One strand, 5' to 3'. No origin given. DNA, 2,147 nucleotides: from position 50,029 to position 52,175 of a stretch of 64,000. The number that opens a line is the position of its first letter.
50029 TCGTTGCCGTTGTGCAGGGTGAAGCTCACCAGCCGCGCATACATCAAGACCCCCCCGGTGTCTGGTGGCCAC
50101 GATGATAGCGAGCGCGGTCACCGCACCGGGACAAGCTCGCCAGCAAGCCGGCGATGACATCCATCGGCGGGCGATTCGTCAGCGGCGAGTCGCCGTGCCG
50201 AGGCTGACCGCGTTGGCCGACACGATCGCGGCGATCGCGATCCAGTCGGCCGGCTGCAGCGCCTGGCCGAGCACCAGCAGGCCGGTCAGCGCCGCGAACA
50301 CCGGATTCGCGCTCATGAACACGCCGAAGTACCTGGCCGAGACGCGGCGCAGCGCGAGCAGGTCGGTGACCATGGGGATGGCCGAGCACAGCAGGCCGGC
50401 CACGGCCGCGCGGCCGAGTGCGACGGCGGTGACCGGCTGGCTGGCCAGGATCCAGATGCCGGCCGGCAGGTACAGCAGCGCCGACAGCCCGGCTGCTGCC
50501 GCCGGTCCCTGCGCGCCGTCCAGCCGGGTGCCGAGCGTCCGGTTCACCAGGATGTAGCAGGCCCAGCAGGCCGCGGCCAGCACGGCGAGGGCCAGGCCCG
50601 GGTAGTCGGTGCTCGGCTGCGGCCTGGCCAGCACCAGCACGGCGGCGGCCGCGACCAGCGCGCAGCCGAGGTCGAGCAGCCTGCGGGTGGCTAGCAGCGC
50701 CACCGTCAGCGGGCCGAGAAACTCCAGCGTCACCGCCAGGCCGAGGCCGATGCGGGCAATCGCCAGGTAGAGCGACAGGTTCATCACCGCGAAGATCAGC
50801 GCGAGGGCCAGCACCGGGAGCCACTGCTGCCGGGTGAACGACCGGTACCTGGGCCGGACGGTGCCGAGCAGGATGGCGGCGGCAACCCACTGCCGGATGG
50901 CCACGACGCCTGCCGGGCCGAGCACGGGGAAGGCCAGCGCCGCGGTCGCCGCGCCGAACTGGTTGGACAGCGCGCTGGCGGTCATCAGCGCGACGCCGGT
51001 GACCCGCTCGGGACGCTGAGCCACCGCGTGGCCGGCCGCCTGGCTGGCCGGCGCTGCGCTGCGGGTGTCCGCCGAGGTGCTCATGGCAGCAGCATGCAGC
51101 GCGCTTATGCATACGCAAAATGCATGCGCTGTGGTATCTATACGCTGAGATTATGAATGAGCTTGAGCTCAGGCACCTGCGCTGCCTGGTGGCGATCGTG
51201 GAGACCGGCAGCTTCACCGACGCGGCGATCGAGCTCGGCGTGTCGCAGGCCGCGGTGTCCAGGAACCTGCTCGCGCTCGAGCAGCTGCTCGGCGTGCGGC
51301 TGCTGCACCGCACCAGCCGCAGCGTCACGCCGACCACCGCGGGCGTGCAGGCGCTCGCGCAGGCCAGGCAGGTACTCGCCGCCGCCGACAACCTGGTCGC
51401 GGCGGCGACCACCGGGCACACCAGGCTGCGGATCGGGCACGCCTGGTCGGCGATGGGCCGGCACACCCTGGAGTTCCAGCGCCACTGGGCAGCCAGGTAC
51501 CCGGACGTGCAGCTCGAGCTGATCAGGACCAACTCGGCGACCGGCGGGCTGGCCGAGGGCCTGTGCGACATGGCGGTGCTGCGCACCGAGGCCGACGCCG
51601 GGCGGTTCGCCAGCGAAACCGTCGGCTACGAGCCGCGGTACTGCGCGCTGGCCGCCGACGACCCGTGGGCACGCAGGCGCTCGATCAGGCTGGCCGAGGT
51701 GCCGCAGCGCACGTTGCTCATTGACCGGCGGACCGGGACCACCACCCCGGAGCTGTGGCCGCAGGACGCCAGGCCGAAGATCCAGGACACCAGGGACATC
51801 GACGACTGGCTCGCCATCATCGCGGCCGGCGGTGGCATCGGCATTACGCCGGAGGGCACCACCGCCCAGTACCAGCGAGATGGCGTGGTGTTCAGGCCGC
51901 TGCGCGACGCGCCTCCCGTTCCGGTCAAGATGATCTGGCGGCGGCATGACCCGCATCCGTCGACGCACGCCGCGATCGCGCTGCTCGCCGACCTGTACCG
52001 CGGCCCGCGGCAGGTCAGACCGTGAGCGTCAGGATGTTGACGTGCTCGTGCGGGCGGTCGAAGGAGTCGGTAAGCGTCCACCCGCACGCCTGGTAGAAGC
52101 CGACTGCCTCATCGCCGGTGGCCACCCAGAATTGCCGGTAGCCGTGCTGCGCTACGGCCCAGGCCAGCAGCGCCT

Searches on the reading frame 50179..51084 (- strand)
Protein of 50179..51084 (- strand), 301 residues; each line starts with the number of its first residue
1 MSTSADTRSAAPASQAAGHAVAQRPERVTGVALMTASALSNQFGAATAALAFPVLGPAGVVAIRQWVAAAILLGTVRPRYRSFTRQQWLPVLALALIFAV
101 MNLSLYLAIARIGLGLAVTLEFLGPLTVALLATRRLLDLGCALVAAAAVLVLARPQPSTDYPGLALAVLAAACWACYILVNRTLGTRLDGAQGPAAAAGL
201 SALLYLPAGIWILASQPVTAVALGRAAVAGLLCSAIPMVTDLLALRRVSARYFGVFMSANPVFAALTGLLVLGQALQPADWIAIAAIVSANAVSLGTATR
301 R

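Call 46: search_protein_families(library=pfam, proteins=[window:50179-51084:-], max_evalue=0.001)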
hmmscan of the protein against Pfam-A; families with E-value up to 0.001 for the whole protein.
window:50179-51084:- (301 aa): 1 family
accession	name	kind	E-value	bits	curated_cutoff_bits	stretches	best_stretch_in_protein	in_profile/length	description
PF00892.27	EamA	-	5.6e-15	56.3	28.2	1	163-290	3-129/135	EamA-like transporter family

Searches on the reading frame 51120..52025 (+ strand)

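Call 46: search_protein_families(library=pfam, proteins=[window:51120-52025:+], max_evalue=0.001)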
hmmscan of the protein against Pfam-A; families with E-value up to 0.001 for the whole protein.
window:51120-52025:+ (301 aa): 2 families
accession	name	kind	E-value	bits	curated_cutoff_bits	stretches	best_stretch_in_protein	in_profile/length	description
PF03466.25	LysR_substrate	-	2.1e-24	86.5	28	1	100-291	5-206/209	LysR substrate binding domain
PF00126.33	HTH_1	-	7.9e-22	77.4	26.6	1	17-75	1-59/60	Bacterial regulatory helix-turn-helix protein, lysR family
